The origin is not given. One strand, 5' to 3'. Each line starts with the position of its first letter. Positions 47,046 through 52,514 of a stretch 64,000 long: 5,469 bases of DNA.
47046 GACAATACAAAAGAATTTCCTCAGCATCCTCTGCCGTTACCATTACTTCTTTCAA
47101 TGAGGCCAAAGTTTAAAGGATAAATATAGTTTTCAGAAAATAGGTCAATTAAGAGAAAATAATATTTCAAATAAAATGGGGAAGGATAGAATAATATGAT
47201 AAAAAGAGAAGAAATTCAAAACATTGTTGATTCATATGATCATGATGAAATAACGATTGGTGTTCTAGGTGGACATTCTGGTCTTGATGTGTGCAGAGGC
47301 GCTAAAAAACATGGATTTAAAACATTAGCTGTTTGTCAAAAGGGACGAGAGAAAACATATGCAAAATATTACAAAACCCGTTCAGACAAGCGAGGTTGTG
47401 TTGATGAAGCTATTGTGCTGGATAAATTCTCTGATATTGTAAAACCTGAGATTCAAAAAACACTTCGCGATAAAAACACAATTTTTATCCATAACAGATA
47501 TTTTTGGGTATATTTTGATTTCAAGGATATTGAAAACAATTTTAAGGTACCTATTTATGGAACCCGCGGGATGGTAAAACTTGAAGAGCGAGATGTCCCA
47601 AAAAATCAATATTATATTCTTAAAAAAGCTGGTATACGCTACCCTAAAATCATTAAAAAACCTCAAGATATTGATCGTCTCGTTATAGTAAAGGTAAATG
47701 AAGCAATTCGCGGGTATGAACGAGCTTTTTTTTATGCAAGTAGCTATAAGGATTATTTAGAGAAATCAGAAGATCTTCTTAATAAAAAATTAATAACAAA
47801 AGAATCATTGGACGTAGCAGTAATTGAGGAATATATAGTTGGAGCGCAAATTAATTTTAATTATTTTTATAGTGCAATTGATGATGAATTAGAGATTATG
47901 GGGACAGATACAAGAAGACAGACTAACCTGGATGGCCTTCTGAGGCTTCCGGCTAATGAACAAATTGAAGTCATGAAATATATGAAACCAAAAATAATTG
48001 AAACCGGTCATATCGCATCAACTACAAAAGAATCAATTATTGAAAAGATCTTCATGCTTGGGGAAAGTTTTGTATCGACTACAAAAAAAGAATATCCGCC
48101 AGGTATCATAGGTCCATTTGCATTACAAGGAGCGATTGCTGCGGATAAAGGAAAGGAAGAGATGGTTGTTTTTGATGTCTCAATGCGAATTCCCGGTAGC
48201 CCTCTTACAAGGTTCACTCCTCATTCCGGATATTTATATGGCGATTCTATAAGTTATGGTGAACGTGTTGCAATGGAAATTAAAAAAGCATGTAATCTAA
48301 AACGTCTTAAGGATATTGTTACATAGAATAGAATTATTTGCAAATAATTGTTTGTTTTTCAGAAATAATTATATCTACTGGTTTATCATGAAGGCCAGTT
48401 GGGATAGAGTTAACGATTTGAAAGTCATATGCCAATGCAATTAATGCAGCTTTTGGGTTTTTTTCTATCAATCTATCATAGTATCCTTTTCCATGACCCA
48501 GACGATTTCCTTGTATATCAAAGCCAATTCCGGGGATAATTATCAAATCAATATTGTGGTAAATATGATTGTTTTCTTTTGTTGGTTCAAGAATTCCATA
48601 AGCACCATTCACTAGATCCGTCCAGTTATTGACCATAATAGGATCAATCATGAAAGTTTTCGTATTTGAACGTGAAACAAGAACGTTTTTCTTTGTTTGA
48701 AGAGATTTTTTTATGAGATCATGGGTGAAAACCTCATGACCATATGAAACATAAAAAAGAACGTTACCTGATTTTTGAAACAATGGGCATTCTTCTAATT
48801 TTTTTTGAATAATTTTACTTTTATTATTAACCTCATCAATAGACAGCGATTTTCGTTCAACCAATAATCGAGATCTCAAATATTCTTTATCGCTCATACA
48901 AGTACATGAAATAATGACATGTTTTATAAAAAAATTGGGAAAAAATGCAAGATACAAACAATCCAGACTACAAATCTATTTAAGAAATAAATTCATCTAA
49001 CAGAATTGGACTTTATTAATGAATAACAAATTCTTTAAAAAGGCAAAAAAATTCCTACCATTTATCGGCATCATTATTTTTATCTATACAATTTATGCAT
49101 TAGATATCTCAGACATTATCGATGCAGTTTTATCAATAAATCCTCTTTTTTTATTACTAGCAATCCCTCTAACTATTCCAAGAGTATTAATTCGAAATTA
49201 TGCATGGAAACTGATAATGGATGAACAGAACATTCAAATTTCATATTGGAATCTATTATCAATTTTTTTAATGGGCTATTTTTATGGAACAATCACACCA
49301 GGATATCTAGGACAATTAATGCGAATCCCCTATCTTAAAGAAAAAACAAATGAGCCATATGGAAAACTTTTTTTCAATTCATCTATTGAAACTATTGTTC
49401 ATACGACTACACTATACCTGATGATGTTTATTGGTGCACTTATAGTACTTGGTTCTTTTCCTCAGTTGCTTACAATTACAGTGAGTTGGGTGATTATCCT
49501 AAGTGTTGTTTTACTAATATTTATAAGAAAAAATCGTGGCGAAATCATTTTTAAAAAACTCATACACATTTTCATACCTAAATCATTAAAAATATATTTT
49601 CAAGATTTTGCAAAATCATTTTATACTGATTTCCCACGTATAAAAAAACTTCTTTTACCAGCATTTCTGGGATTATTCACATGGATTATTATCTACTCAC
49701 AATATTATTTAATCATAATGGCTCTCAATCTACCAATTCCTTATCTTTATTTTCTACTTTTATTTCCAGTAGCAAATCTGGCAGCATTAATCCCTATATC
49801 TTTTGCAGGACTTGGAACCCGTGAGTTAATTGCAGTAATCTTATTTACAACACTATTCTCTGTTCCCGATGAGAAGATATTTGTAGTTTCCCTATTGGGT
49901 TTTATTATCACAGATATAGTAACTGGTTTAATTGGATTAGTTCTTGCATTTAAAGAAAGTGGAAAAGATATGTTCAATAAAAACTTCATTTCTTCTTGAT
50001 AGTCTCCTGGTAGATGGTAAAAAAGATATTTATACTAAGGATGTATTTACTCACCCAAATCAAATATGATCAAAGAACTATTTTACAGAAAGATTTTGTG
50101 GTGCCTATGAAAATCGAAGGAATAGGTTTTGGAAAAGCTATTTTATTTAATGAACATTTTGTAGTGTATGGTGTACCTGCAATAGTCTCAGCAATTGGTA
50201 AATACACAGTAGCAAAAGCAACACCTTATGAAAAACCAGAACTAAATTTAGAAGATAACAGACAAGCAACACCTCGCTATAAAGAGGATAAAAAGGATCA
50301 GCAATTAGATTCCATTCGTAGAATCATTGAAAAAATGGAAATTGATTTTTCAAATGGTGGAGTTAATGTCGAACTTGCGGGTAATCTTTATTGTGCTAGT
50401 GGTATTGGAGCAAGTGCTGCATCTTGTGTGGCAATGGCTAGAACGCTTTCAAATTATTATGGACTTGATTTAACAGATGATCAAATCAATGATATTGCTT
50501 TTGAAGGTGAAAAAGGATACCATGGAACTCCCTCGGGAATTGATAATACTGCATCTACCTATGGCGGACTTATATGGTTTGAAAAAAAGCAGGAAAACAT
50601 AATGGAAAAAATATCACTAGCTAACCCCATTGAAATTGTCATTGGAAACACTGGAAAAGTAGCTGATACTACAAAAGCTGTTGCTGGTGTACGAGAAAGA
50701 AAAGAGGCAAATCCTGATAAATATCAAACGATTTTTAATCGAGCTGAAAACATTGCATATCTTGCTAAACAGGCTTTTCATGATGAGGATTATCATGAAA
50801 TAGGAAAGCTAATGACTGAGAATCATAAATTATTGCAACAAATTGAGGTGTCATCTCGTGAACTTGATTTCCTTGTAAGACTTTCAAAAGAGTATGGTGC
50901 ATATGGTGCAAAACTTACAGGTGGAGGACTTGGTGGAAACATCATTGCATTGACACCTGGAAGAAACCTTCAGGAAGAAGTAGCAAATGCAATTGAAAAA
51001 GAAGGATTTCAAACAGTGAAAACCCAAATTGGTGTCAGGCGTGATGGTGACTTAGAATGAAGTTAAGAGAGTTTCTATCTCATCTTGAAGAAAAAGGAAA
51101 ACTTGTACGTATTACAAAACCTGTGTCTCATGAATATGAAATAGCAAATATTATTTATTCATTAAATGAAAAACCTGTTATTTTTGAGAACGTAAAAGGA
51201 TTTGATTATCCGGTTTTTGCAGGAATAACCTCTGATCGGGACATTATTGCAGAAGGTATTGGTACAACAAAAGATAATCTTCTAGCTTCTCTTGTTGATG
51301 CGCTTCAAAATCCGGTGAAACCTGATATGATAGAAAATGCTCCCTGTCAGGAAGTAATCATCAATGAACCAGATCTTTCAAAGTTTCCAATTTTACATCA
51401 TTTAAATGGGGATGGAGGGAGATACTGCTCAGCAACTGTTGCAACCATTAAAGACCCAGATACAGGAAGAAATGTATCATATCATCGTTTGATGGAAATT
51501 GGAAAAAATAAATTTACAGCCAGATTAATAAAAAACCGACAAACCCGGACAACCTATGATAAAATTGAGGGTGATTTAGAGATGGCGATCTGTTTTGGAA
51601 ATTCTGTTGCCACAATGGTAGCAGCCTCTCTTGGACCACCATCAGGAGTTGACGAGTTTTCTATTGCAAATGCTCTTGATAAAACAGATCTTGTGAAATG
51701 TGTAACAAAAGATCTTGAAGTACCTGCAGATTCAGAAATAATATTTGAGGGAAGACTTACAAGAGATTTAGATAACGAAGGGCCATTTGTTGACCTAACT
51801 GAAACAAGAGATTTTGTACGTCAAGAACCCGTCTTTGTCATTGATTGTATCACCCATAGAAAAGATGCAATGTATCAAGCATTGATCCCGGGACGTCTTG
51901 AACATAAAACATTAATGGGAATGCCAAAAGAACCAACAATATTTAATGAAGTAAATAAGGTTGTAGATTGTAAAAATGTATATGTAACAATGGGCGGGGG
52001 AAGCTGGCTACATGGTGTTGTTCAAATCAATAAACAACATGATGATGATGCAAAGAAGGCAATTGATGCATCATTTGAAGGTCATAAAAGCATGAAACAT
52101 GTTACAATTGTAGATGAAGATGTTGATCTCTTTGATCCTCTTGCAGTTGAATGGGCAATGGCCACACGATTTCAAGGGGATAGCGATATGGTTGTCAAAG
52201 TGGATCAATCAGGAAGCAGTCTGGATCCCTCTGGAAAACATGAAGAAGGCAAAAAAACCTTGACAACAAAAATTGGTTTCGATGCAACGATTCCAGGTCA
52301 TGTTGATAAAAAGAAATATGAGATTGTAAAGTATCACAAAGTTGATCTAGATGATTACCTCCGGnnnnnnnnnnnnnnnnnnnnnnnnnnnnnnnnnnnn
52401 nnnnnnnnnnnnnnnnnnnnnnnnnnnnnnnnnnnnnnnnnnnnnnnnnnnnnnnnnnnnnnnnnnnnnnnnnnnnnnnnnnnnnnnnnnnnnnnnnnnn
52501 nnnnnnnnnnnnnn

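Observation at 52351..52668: LpdD-like putative prFMN chaperone embedded in the archaeal mevalonate operon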

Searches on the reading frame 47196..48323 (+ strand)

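Call 3: search_protein_families(library=pfam, proteins=[window:47196-48323:+], max_evalue=0.01)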
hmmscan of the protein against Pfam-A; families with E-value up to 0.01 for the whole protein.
window:47196-48323:+ (376 aa): 2 families
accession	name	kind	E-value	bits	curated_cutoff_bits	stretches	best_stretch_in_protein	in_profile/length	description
PF06973.17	DUF1297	-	2.9e-61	206.8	23.8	1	186-376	1-188/188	Domain of unknown function (DUF1297)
PF06849.18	DUF1246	-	6.4e-39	133.2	25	1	21-152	1-121/122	Protein of unknown function (DUF1246)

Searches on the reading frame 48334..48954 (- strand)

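Call 3: search_protein_families(library=pfam, proteins=[window:48334-48954:-], max_evalue=0.01)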
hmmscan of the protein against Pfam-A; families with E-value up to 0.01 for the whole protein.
window:48334-48954:- (206 aa): 1 family
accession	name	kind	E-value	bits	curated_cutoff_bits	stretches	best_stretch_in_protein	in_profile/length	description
PF01812.26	5-FTHF_cyc-lig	-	1.8e-39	136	27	1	23-199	1-186/186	5-formyltetrahydrofolate cyclo-ligase family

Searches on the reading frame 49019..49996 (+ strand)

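Call 3: search_protein_families(library=pfam, proteins=[window:49019-49996:+], max_evalue=0.01)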
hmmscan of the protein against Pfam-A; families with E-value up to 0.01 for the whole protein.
window:49019-49996:+ (326 aa): 1 family
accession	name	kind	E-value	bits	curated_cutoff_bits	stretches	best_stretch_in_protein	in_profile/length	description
PF03706.18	LPG_synthase_TM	-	1.1e-40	140.5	33.4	1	16-306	7-302/302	Lysylphosphatidylglycerol synthase TM region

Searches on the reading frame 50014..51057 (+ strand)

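Call 3: search_protein_families(library=pfam, proteins=[window:50014-51057:+], max_evalue=0.01)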
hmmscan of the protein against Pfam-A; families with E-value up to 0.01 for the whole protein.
window:50014-51057:+ (348 aa): 3 families
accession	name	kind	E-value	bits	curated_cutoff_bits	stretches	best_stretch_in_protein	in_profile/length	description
PF00288.32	GHMP_kinases_N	-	1.6e-15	57.5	22.3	1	101-185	3-87/87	GHMP kinases N terminal domain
PF08544.19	GHMP_kinases_C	-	9.1e-15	55.3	21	1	252-330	2-82/85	GHMP kinases C terminal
PF22700.2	MVD-like_N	-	2.4e-05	24.5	27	1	72-165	45-131/157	Diphosphomevalonate decarboxylase-like N-terminal domain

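Call 4: search_protein_families(library=ncbifam, proteins=[window:50014-51057:+], max_evalue=0.01)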
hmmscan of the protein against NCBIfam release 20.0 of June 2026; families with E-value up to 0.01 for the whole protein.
window:50014-51057:+ (348 aa): 20 families
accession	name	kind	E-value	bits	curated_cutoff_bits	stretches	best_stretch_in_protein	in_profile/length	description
TIGR00549.1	mevalon_kin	equivalog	7.2e-71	238.9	163.05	1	40-313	3-276/276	mevalonate kinase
NF003036.0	PRK03926.1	equivalog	1.1e-57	195.5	403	1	40-339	8-291/302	mevalonate kinase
NF003006.0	PRK03817.1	equivalog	8e-29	100.7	443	2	250-330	248-328/352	galactokinase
NF002288.1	PRK01212.1-4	equivalog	4.6e-19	68.6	194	1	97-335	60-285/303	homoserine kinase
TIGR00131.1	gal_kin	equivalog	2e-18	66.5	226.65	2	251-330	285-365/388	galactokinase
NF003472.0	PRK05101.1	equivalog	2.1e-17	63.2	499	2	250-330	277-359/382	galactokinase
NF001816.0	PRK00555.1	equivalog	1e-15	57.6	509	1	252-331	261-340/363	galactokinase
TIGR01220.1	Pmev_kin_Gr_pos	equivalog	6.5e-15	55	165.7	2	197-338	207-353/358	phosphomevalonate kinase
NF003705.0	PRK05322.1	equivalog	9.7e-15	54.2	385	2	250-321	283-356/388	galactokinase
NF040957.1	Arch_PMK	equivalog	2.3e-13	50.4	500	1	118-336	84-306/316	phosphomevalonate kinase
NF049969.1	GlMnHpPKinHddA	equivalog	3.3e-10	39.9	600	1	91-314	70-304/338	D-glycero-D-manno-heptose 7-phosphate kinase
TIGR00191.1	thrB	equivalog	2e-09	36.7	168.25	1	101-336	67-286/304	homoserine kinase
TIGR00144.1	beta_RFAP_syn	subfamily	9e-06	25.1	113.5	1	76-187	45-147/325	beta-ribofuranosylaminobenzene 5'-phosphate synthase family protein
TIGR01920.1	Shik_kin_archae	equivalog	1.4e-05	24.6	126.85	1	86-217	38-173/266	shikimate kinase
NF040725.1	panto_kin_Meth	equivalog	0.00016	20.7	380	1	97-187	71-154/286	pantoate kinase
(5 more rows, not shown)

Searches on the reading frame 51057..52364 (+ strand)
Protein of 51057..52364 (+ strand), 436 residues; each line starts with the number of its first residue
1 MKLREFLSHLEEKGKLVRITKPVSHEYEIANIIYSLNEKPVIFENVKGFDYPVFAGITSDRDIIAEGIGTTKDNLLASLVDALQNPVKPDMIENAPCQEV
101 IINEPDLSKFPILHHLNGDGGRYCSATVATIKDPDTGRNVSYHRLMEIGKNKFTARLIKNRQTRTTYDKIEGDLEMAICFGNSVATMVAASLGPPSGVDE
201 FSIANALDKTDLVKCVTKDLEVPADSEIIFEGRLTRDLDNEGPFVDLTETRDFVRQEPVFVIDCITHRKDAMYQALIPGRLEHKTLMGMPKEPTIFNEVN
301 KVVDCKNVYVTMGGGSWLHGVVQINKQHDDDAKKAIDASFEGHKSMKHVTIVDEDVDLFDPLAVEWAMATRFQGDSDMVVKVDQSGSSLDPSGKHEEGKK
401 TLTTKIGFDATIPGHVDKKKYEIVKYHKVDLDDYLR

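Call 3: search_protein_families(library=pfam, proteins=[window:51057-52364:+], max_evalue=0.01)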
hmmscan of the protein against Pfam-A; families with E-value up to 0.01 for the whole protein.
window:51057-52364:+ (436 aa): 3 families
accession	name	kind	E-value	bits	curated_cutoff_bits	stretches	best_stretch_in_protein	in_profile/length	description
PF01977.22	UbiD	-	2.7e-52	177.4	23.3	1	93-280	6-205/206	3-octaprenyl-4-hydroxybenzoate carboxy-lyase Rift-related domain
PF20696.2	UbiD_C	-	5.5e-28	98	24.2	1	285-410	2-127/127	3-octaprenyl-4-hydroxybenzoate carboxy-lyase C-terminal domain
PF20695.2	UbiD_N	-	1.9e-17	63.6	24.3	1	7-83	1-78/78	3-octaprenyl-4-hydroxybenzoate carboxy-lyase N-terminal domain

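Call 4: search_protein_families(library=ncbifam, proteins=[window:51057-52364:+], max_evalue=0.01)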
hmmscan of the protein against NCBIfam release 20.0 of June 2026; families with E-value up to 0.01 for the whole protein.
window:51057-52364:+ (436 aa): 7 families
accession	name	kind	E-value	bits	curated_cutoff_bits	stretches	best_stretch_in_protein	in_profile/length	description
TIGR00148.1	TIGR00148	subfamily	1.6e-103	346.8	244.85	1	3-412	1-437/438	UbiD family decarboxylase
NF041204.1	VdcC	exception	1.4e-58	198.5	650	1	2-421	3-446/467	non-oxidative hydroxyarylic acid decarboxylases subunit C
TIGR03701.1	mena_SCO4490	equivalog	7.9e-49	166.6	495.9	2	85-392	105-424/433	menaquinone biosynthesis decarboxylase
NF008175.0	PRK10922.1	equivalog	3.6e-42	144.5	788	2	86-411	121-456/497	4-hydroxy-3-polyprenylbenzoate decarboxylase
TIGR02724.1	phenyl_P_beta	equivalog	3.4e-26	91.6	468.95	1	1-422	1-451/472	phenylphosphate carboxylase subunit beta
NF041219.1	BagN_FevL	exception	9e-25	87.1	1000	1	2-300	19-349/502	bagremycin/ferroverdin biosynthesis UbiD family decarboxylase BagN/FevL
TIGR02723.1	phenyl_P_alpha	equivalog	1e-24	87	564.6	1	4-420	11-452/485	phenylphosphate carboxylase subunit alpha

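Call 50: search_solved_structures(query=window:51057-52364:+, max_evalue=1e-20)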
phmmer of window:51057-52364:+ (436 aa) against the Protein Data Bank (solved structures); distinct sequences matched with E-value up to 1e-20: 29.
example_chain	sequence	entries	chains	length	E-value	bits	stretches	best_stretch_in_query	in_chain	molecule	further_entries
6h6x_B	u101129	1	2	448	2e-78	267.7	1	2-435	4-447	3-polyprenyl-4-hydroxybenzoate decarboxylase and related decarboxylases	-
6h6v_A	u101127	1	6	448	3e-77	263.8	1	2-435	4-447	3-polyprenyl-4-hydroxybenzoate decarboxylase and related decarboxylases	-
7p9q_A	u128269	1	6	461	2.6e-41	145.4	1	4-432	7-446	AnInD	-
2idb_A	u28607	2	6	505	3.2e-35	125.4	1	86-411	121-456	3-octaprenyl-4-hydroxybenzoate carboxy-lyase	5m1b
5m1c_A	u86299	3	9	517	3.5e-35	125.2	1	86-411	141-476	3-octaprenyl-4-hydroxybenzoate carboxy-lyase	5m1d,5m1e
5o3m_A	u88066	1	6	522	2.9e-31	112.3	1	41-424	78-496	Protocatechuate decarboxylase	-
5ny5_A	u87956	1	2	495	7.2e-31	111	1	41-430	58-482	3,4-dihydroxybenzoate decarboxylase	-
5o3n_A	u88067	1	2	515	8.2e-31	110.8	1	41-430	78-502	3,4-dihydroxybenzoate decarboxylase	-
7ae4_A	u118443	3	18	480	2.7e-25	92.7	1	3-413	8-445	Phenolic acid decarboxylase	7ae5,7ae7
9gqr_A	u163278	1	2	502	6.4e-25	91.4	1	2-391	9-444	decarboxylase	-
7nf0_A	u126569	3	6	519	1.6e-22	83.5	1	3-413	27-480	Ferulic acid decarboxylase 1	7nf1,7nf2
6ev7_A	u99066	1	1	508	2.4e-22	82.9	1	4-415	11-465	Ferulic acid decarboxylase 1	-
8crd_A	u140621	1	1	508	5.7e-22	81.7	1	4-415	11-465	Ferulic acid decarboxylase 1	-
7nf3_A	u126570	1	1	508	6.7e-22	81.5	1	4-415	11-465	Ferulic acid decarboxylase 1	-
6r2z_A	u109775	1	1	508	7.5e-22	81.3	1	4-415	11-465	Ferulic acid decarboxylase 1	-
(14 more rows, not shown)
